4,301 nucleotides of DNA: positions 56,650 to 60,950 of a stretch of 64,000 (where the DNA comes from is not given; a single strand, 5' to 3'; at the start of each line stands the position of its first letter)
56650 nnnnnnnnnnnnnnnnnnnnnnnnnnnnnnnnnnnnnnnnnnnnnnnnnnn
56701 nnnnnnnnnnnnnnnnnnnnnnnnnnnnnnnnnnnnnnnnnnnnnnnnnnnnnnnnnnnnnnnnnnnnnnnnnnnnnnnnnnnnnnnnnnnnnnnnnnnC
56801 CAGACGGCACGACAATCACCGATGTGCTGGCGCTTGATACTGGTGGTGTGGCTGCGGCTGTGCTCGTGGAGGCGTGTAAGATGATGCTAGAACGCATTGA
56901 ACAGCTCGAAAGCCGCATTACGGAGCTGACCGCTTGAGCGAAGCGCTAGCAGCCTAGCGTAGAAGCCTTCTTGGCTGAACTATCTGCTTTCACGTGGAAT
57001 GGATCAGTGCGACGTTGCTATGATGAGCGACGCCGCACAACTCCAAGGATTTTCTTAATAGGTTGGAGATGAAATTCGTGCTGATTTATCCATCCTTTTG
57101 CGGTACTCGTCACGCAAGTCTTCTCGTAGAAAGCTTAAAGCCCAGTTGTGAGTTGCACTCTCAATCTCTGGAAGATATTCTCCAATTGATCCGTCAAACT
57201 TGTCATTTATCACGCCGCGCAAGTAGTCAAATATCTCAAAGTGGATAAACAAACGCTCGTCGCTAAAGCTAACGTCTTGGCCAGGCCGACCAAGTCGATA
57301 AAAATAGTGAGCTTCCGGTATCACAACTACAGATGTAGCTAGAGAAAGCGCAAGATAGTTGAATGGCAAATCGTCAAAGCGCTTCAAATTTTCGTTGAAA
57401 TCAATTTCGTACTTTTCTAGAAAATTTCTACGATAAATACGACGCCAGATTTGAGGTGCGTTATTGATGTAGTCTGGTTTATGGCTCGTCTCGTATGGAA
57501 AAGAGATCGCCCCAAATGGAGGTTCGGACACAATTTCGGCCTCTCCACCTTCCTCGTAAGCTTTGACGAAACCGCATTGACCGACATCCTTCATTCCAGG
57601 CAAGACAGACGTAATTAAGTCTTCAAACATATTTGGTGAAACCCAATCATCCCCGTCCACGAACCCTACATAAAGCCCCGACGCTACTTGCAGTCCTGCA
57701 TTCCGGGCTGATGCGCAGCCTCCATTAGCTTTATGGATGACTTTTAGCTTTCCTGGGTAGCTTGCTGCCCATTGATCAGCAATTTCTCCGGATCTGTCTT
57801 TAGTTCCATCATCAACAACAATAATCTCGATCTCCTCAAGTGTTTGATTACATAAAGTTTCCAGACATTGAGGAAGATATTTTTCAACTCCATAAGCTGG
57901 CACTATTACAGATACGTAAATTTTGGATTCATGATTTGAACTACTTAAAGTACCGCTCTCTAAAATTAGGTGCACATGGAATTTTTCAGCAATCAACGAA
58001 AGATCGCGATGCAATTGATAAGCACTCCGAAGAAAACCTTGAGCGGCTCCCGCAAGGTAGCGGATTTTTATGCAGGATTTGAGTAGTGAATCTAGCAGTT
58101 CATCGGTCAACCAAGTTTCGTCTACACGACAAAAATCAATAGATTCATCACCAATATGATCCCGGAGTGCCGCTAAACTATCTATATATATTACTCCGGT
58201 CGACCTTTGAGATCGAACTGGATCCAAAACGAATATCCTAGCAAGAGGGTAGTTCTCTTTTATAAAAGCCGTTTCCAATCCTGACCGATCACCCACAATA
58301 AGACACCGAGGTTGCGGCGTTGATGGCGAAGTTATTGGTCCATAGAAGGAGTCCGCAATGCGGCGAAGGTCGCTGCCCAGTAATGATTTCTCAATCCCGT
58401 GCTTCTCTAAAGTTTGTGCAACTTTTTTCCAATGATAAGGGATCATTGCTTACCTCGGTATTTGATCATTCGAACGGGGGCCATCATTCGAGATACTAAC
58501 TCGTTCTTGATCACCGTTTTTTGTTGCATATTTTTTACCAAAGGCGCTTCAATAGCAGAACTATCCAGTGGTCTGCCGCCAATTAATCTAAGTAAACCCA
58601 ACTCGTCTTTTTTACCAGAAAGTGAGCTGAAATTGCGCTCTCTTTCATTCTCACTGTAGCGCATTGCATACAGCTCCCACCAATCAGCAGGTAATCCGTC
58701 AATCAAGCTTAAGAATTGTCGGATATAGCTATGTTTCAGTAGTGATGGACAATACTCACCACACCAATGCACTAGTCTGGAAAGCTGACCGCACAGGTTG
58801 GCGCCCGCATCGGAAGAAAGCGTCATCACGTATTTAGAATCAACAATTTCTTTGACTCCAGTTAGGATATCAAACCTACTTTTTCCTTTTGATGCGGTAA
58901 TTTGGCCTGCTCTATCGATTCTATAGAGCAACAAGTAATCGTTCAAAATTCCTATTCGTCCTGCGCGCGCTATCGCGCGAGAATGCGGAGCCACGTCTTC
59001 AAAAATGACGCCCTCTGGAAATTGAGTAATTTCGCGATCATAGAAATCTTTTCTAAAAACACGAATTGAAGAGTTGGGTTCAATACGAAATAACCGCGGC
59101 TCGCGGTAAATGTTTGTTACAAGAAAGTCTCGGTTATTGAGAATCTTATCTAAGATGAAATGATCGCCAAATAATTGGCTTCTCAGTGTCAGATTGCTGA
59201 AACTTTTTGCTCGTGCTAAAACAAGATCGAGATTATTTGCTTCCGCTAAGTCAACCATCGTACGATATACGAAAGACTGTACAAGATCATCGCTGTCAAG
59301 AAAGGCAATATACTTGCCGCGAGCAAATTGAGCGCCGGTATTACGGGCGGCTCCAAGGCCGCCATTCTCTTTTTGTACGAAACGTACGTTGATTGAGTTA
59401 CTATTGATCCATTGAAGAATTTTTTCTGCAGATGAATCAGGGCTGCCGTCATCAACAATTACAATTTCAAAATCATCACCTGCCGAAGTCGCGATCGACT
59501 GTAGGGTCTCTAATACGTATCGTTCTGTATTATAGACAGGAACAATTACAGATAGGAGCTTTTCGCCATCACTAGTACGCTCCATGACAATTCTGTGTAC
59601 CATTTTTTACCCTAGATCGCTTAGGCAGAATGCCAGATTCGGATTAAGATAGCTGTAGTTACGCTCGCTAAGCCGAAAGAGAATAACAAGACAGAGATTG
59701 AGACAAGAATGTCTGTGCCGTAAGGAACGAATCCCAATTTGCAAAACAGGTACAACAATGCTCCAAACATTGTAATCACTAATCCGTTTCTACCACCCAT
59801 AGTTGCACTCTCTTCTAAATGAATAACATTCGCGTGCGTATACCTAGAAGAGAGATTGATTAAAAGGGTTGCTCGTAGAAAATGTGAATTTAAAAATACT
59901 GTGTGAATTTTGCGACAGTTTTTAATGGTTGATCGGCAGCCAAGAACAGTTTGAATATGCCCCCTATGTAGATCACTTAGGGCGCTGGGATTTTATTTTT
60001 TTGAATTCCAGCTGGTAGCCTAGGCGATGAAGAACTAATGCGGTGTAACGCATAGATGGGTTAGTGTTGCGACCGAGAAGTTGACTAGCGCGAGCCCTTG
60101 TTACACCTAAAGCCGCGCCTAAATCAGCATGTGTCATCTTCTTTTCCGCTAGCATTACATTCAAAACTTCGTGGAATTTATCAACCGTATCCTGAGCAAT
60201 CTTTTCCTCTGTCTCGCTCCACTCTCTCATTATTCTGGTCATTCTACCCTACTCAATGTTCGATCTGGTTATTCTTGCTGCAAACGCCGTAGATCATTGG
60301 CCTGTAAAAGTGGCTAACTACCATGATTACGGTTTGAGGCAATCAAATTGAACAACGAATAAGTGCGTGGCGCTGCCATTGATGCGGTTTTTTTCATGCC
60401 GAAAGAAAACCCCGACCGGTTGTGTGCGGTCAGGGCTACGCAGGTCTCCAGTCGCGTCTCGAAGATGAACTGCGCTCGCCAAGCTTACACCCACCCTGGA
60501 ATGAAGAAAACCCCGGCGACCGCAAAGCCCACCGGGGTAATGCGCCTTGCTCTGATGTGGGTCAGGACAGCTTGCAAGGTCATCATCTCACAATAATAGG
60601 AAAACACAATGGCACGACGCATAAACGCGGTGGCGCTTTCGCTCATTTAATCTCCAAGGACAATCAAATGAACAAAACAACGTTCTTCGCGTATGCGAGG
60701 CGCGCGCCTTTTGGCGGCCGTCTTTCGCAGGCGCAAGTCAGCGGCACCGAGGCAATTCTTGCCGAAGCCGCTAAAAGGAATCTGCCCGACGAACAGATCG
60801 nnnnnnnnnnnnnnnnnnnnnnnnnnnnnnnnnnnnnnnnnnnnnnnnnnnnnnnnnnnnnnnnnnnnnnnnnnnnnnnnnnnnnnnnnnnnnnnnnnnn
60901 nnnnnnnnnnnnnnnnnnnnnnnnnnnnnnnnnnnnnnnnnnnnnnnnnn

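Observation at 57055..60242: Low-GC glycosyltransferase moron operon (two GT2 enzymes plus a two-transmembrane mini-protein) under an adjacent XRE regulator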

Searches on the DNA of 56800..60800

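Call 75: search_rna_families(source=window, start=56800, end=60800, threshold=evalue, max_evalue=1)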
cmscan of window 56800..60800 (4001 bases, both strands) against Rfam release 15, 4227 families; matches with E-value up to 1: 2.
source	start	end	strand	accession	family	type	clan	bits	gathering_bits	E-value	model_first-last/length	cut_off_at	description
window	59413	59486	-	RF00220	Rhino_CRE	Cis-reg;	-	21.5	45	0.79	1-86/86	no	Human rhinovirus internal cis-acting regulatory element (CRE)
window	57014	57031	+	RF01325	CRISPR-DR12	Gene; CRISPR;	-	20.5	37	0.84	1-30/30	no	CRISPR RNA direct repeat element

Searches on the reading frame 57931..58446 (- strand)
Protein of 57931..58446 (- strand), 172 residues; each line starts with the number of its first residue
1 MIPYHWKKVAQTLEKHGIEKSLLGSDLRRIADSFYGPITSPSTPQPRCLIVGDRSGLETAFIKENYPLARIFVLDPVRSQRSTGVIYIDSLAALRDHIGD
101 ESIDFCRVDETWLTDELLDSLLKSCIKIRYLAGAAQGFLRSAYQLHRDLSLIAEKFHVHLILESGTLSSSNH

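Call 44: search_protein_families(library=pfam, alignment_id=A4, max_evalue=1)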
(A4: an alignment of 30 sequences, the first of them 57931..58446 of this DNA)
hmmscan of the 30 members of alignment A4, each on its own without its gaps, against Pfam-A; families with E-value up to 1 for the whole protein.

A. member 1, window:57931-58446:- (172 aa): 0 families

B. families by the number of members that match (of 30 scanned): 13 families
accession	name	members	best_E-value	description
PF02719.21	Polysacc_synt_2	1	0.0089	Polysaccharide biosynthesis protein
PF02112.21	PDEase_II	1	0.059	cAMP phosphodiesterases class-II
PF21832.1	DUF6892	1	0.061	Family of unknown function (DUF6892)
PF25591.1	LRV_2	1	0.077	Leucine Rich Repeat Variant domain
PF00205.28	TPP_enzyme_M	1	0.077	Thiamine pyrophosphate enzyme, central domain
PF01269.23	Fibrillarin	1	0.1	Fibrillarin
PF08242.18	Methyltransf_12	1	0.13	Methyltransferase domain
PF22288.1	DUF6963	1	0.18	Domain of unknown function (DUF6963)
PF22061.2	CSN7_HB_subdom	1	0.18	CSN7 helical bundle subdomain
PF06470.18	SMC_hinge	1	0.23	SMC proteins Flexible Hinge Domain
PF19903.4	DUF6376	1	0.24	Family of unknown function (DUF6376)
PF20555.3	DUF6767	1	0.26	Domain of unknown function (DUF6767)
PF11131.13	PhrC_PhrF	1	0.43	Rap-phr extracellular signalling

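Call 54: predict_structure(alignment_id=A4)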
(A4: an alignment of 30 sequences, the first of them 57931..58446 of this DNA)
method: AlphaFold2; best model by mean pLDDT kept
length: 172 residues; sequences in the alignment: 30
mean_pLDDT: 94.7   pTM: 0.90
mean pLDDT of the five models: 94.7, 94.6, 94.2, 94.2, 94.0
residues with pLDDT >= 90: 158; 70-90: 12; 50-70: 1; < 50: 1
segments of 3 or more residues with pLDDT < 50: none
pLDDT, mean of each block of 10 residues (from residue 1): 94 96 97 94 96 96 97 89 94 96 98 97 97 94 96 97 92 49
secondary structure, 60 per line:
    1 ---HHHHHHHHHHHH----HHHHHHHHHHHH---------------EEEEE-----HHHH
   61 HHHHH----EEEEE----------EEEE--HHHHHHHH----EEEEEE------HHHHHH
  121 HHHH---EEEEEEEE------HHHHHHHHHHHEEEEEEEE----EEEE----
elements in order: H4-15 H20-31 E47-51 H57-65 E70-74 E85-88 H91-98 E103-108 H115-124 E128-135 H142-152 E153-160 E165-168
